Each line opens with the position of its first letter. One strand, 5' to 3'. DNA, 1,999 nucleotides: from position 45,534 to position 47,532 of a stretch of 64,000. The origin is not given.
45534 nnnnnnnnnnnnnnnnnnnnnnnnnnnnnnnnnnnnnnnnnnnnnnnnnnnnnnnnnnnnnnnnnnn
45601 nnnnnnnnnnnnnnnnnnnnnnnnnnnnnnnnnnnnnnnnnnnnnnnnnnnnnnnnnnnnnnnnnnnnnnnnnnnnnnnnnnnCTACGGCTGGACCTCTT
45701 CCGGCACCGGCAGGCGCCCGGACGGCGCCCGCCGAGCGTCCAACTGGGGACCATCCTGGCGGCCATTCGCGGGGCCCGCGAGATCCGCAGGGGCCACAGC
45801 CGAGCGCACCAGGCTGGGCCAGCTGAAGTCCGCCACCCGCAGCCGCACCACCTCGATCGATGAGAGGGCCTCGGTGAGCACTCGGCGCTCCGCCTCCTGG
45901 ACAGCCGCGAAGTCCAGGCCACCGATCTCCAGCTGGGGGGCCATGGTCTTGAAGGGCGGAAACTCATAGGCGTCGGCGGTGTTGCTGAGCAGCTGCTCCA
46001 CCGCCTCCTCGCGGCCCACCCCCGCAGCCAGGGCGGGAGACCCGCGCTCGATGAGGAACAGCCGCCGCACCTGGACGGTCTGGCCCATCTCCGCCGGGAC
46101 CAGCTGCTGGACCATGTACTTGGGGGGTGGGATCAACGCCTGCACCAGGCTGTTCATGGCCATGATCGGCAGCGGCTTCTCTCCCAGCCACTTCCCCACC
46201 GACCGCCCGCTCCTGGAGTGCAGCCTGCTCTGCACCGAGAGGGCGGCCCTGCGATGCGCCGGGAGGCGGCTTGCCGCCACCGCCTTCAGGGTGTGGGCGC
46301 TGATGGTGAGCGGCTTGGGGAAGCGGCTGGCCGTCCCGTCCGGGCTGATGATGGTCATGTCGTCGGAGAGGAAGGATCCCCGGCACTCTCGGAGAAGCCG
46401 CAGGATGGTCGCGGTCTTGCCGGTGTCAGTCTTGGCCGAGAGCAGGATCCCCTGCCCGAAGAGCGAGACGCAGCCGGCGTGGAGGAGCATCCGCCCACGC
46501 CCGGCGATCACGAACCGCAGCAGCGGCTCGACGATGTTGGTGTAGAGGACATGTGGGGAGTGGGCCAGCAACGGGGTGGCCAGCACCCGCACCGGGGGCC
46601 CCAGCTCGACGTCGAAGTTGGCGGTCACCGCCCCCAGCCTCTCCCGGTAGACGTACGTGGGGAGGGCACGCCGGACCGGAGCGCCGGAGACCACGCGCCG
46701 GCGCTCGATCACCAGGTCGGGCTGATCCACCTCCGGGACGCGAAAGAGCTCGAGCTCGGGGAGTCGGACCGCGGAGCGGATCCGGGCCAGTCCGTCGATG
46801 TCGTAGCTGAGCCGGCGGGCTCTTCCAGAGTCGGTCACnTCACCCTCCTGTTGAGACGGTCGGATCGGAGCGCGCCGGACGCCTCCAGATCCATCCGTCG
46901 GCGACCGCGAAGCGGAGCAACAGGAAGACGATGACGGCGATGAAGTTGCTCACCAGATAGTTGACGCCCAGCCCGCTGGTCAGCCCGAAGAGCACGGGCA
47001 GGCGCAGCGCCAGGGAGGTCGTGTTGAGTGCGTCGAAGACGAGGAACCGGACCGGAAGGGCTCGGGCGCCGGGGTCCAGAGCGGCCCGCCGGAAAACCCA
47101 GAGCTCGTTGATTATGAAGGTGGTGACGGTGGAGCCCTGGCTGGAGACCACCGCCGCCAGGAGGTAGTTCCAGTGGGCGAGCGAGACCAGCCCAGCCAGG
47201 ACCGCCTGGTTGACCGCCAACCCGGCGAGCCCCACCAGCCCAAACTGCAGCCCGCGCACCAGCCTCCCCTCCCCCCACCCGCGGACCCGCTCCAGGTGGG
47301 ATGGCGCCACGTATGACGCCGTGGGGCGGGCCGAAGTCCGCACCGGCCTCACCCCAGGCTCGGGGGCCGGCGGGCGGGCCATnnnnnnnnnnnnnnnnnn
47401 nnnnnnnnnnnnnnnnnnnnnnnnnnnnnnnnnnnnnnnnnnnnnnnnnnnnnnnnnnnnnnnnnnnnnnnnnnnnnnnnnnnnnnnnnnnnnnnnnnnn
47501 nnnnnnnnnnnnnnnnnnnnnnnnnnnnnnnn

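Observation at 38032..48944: One operon joining a sugar-lipid synthase, a flippase, a PMT_2-type transferase and three secreted or anchored proteins, two of them phosphoesterases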

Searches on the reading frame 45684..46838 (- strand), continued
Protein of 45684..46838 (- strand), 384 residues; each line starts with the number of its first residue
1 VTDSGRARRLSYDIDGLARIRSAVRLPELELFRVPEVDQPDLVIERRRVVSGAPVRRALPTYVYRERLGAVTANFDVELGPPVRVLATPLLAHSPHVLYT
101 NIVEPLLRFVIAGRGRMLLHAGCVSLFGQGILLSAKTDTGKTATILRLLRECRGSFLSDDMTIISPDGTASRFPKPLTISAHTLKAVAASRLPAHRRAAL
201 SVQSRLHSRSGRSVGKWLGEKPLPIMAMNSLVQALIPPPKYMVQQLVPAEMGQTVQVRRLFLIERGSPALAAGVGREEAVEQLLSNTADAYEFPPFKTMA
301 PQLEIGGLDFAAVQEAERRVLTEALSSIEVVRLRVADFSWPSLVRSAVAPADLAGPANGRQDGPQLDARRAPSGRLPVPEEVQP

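Call 75: search_protein_families(library=pfam, proteins=[P0241, P0242, P0243, P0247, P0255, P0270, P0287, P0250, P0252, P0245], max_evalue=0.001)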
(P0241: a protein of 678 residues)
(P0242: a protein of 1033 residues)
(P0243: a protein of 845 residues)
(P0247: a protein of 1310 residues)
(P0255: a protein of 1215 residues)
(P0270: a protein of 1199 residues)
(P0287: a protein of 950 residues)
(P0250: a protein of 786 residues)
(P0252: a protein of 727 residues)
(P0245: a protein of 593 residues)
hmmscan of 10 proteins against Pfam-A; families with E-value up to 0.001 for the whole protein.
P0241 (678 aa): 1 family
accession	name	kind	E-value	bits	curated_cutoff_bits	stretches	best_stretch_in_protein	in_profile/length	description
PF04138.20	GtrA_DPMS_TM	-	5.7e-16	59.2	26.1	1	187-304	1-117/117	GtrA/DPMS, transmembrane domain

P0242 (1033 aa): 4 families
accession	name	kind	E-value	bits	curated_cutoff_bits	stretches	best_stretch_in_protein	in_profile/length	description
PF04138.20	GtrA_DPMS_TM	-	2.2e-21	76.7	26.1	1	530-646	1-117/117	GtrA/DPMS, transmembrane domain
PF00535.33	Glycos_transf_2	-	1.5e-20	74.2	23.3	1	15-140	1-124/168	Glycosyl transferase family 2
PF13641.12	Glyco_tranf_2_3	-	1.8e-06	28.5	27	1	14-182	3-170/230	Glycosyltransferase like family 2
PF07475.17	Hpr_kinase_C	-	4.4e-05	23.5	33.3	1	790-840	7-56/171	HPr Serine kinase C-terminal domain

P0243 (845 aa): 3 families
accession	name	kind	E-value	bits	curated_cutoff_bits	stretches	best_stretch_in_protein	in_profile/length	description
PF00535.33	Glycos_transf_2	-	3.5e-22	79.5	23.3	1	54-199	1-142/168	Glycosyl transferase family 2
PF04138.20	GtrA_DPMS_TM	-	3.8e-13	50.1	26.1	1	310-423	2-116/117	GtrA/DPMS, transmembrane domain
PF13641.12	Glyco_tranf_2_3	-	7.4e-06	26.6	27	1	53-169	3-120/230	Glycosyltransferase like family 2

P0247 (1310 aa): 5 families
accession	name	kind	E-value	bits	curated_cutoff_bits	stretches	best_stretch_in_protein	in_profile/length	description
PF00535.33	Glycos_transf_2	-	3.3e-24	86.1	23.3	1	44-177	1-130/168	Glycosyl transferase family 2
PF13231.12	PMT_2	-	1e-20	75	26.1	1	953-1104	2-153/160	Dolichyl-phosphate-mannose-protein mannosyltransferase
PF04138.20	GtrA_DPMS_TM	-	2.4e-12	47.5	26.1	1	301-415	2-117/117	GtrA/DPMS, transmembrane domain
PF02366.24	PMT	-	3.5e-08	33.7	22.7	1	968-1078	79-196/245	Dolichyl-phosphate-mannose-protein mannosyltransferase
PF13641.12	Glyco_tranf_2_3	-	5.3e-08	33.6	27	1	41-142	1-103/230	Glycosyltransferase like family 2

P0255 (1215 aa): 3 families
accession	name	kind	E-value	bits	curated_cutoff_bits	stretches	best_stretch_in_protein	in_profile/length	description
PF13231.12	PMT_2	-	1.8e-17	64.4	26.1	1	737-885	2-150/160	Dolichyl-phosphate-mannose-protein mannosyltransferase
PF04138.20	GtrA_DPMS_TM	-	5.1e-17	62.6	26.1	1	22-139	1-117/117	GtrA/DPMS, transmembrane domain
PF02366.24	PMT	-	4e-09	36.8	22.7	1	741-864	66-197/245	Dolichyl-phosphate-mannose-protein mannosyltransferase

P0270 (1199 aa): 3 families
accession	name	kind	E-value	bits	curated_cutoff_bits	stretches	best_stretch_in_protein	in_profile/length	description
PF04138.20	GtrA_DPMS_TM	-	7.9e-19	68.4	26.1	1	67-182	1-117/117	GtrA/DPMS, transmembrane domain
PF02366.24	PMT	-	1.9e-14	54.3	22.7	1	645-805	71-244/245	Dolichyl-phosphate-mannose-protein mannosyltransferase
PF13231.12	PMT_2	-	1.7e-13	51.5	26.1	1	640-790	6-156/160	Dolichyl-phosphate-mannose-protein mannosyltransferase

P0287 (950 aa): 4 families
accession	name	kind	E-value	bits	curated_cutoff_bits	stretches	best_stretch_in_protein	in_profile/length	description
PF00535.33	Glycos_transf_2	-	2.4e-23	83.4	23.3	1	187-356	1-164/168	Glycosyl transferase family 2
PF04138.20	GtrA_DPMS_TM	-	1.2e-19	71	26.1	1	423-540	1-117/117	GtrA/DPMS, transmembrane domain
PF12804.13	NTP_transf_3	-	1.4e-06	29.1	27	1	240-330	58-146/160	MobA-like NTP transferase domain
PF13641.12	Glyco_tranf_2_3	-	0.00089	19.8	27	0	186-289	3-107/230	Glycosyltransferase like family 2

P0250 (786 aa): 3 families
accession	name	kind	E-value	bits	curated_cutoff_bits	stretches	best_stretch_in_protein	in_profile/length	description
PF00535.33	Glycos_transf_2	-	6e-21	75.5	23.3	1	30-200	1-164/168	Glycosyl transferase family 2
PF04138.20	GtrA_DPMS_TM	-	1.1e-17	64.8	26.1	1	274-389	1-116/117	GtrA/DPMS, transmembrane domain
PF13641.12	Glyco_tranf_2_3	-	5.2e-07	30.3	27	1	29-131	3-105/230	Glycosyltransferase like family 2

P0252 (727 aa): 1 family
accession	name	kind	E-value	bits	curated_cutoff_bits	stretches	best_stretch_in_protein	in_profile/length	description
PF04138.20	GtrA_DPMS_TM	-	4.9e-29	101.3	26.1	2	185-301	2-117/117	GtrA/DPMS, transmembrane domain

P0245 (593 aa): 1 family
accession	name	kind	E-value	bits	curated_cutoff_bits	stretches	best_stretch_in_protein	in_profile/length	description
PF04138.20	GtrA_DPMS_TM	-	1.3e-16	61.3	26.1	1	64-179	2-117/117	GtrA/DPMS, transmembrane domain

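Call 80: find_related_loci(query=L070:10001-11113:+, collection=genome_contigs, flank=500)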
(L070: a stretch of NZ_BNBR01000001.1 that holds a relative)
Query L070:10001-11113:+ (371 aa) in genome_contigs; peptide patterns used: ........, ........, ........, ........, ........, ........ (x = any residue, [..] = any of these).
280 stretches matched a pattern; 220 encode a relative of the query (tblastn E <= 1e-3); the best 80 are kept; 80 distinct loci.
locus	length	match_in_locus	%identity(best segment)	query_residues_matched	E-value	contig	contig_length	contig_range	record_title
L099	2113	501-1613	100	1-371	0e+0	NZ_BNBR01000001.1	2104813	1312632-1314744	Streptomyces griseosporeus strain JCM 4766 sequence01, whole genome shotgun sequence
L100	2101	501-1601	91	1-367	0e+0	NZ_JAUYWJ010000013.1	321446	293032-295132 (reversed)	Streptomyces herbicida strain NEAU-HV9 Scaffold13, whole genome shotgun sequence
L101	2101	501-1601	91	1-367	0e+0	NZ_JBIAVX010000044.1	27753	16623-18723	Streptomyces sp. NPDC001480 NPDC001480_68_H2.ctg-0044, whole genome shotgun sequence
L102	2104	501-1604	93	1-367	0e+0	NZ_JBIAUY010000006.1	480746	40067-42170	Streptomyces sp. NPDC001604 NPDC001604_130_G8.ctg-0006, whole genome shotgun sequence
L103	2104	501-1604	93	1-367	0e+0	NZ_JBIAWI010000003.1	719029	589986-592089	Streptomyces sp. NPDC001401 NPDC001401_121_E2.ctg-0003, whole genome shotgun sequence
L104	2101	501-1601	93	1-367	0e+0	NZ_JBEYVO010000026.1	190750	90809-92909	Streptomyces sp. NPDC047043 NPDC047043_98_A7.ctg-0026, whole genome shotgun sequence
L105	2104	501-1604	92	1-367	0e+0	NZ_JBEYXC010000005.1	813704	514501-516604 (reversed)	Streptomyces sp. NPDC046909 NPDC046909_58_D2.ctg-0005, whole genome shotgun sequence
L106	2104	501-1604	93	1-367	0e+0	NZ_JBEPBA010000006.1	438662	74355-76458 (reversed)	Streptomyces sp. NPDC001137 NPDC001137_3_G5.ctg-0006, whole genome shotgun sequence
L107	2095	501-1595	92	1-366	0e+0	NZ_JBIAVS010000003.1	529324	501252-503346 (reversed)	Streptomyces sp. NPDC001530 NPDC001530_130_G12.ctg-0003, whole genome shotgun sequence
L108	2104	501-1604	92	1-367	0e+0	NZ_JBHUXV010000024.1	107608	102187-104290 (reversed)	Streptomyces sp. NPDC057253 NPDC057253_T20_B10.ctg-0024, whole genome shotgun sequence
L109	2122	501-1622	89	1-366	0e+0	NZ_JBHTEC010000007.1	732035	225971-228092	Streptomyces lutosisoli strain CGMCC 4.7198 contig_3, whole genome shotgun sequence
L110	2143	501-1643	85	1-366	0e+0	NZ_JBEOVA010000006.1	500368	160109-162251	Streptomyces sp. NPDC002896 NPDC002896_9_D8.ctg-0006, whole genome shotgun sequence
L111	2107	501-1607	86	1-367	0e+0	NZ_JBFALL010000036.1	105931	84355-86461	Streptomyces sp. NPDC050095 NPDC050095_47_C4.ctg-0036, whole genome shotgun sequence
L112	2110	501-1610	85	1-367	0e+0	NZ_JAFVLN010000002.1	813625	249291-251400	Streptomyces sp. VRA16 Mangrove soil NODE_2_length_813625_cov_65.387369, whole genome shotgun sequence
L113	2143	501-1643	78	1-371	0e+0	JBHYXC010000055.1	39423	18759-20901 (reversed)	Streptomyces sp. NPDC059373 NPDC059373_T46_F8.ctg-0055, whole genome shotgun sequence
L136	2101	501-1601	74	1-365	0e+0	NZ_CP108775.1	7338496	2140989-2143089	Micromonospora sp. NBC_00898 chromosome, complete genome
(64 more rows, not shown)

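Call 91: search_protein_families(library=pfam, proteins=[L070:8453-11119:+, L069:8621-11143:+, L083:2109-4622:+, L055:9464-11143:+], max_evalue=0.01)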
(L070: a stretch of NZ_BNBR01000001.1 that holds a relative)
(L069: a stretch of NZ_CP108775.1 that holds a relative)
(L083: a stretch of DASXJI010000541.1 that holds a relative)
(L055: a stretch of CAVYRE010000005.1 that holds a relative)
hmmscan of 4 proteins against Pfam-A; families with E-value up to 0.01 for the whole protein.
L070:8453-11119:+ (888 aa): 4 families
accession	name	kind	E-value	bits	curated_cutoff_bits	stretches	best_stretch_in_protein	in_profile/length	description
PF00535.33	Glycos_transf_2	-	9.2e-18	65.2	23.3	1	119-288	1-163/168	Glycosyl transferase family 2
PF04138.20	GtrA_DPMS_TM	-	3.4e-12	47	26.1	1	363-477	2-116/117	GtrA/DPMS, transmembrane domain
PF13641.12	Glyco_tranf_2_3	-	2.3e-05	24.9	27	1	116-289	1-171/230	Glycosyltransferase like family 2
PF07475.17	Hpr_kinase_C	-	0.0087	16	33.3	0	633-687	8-61/171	HPr Serine kinase C-terminal domain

L069:8621-11143:+ (840 aa): 4 families
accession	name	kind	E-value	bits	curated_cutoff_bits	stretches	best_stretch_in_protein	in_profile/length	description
PF00535.33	Glycos_transf_2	-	3.1e-28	99.2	23.3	1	56-226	1-164/168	Glycosyl transferase family 2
PF04138.20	GtrA_DPMS_TM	-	2.3e-12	47.6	26.1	1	311-425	1-116/117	GtrA/DPMS, transmembrane domain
PF13641.12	Glyco_tranf_2_3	-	2.6e-05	24.8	27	1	55-176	3-125/230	Glycosyltransferase like family 2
PF13704.12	Glyco_tranf_2_4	-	0.0026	18.6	27.5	1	86-147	23-81/98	Glycosyl transferase family 2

L083:2109-4622:+ (837 aa): 4 families
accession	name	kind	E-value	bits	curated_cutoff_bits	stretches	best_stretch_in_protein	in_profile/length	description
PF00535.33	Glycos_transf_2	-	5.4e-24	85.4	23.3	1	38-199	2-159/168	Glycosyl transferase family 2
PF04138.20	GtrA_DPMS_TM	-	3.4e-19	69.6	26.1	1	283-398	2-117/117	GtrA/DPMS, transmembrane domain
PF13641.12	Glyco_tranf_2_3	-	8.1e-08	33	27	1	36-177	3-132/230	Glycosyltransferase like family 2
PF12804.13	NTP_transf_3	-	3.3e-06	27.8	27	1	51-155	25-123/160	MobA-like NTP transferase domain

L055:9464-11143:+ (559 aa): 1 family
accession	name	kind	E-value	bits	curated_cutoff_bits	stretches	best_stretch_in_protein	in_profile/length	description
PF04138.20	GtrA_DPMS_TM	-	6e-18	65.6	26.1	1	24-141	1-117/117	GtrA/DPMS, transmembrane domain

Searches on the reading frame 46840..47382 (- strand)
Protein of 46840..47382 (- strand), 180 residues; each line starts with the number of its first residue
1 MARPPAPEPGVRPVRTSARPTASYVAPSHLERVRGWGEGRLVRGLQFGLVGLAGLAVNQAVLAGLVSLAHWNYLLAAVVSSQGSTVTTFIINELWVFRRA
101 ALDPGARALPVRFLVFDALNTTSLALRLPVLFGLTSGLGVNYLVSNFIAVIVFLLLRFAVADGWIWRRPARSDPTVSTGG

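Call 7: search_protein_families(library=pfam, proteins=[window:46840-47382:-], max_evalue=0.01)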
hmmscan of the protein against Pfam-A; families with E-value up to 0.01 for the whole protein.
window:46840-47382:- (180 aa): 1 family
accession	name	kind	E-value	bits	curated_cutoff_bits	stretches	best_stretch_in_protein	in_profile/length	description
PF04138.20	GtrA_DPMS_TM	-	1.6e-16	61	26.1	1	46-166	1-117/117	GtrA/DPMS, transmembrane domain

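Call 9: search_protein_families(library=ncbifam, proteins=[window:46840-47382:-], max_evalue=0.01)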
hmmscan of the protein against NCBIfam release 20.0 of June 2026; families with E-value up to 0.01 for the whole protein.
window:46840-47382:- (180 aa): 0 families
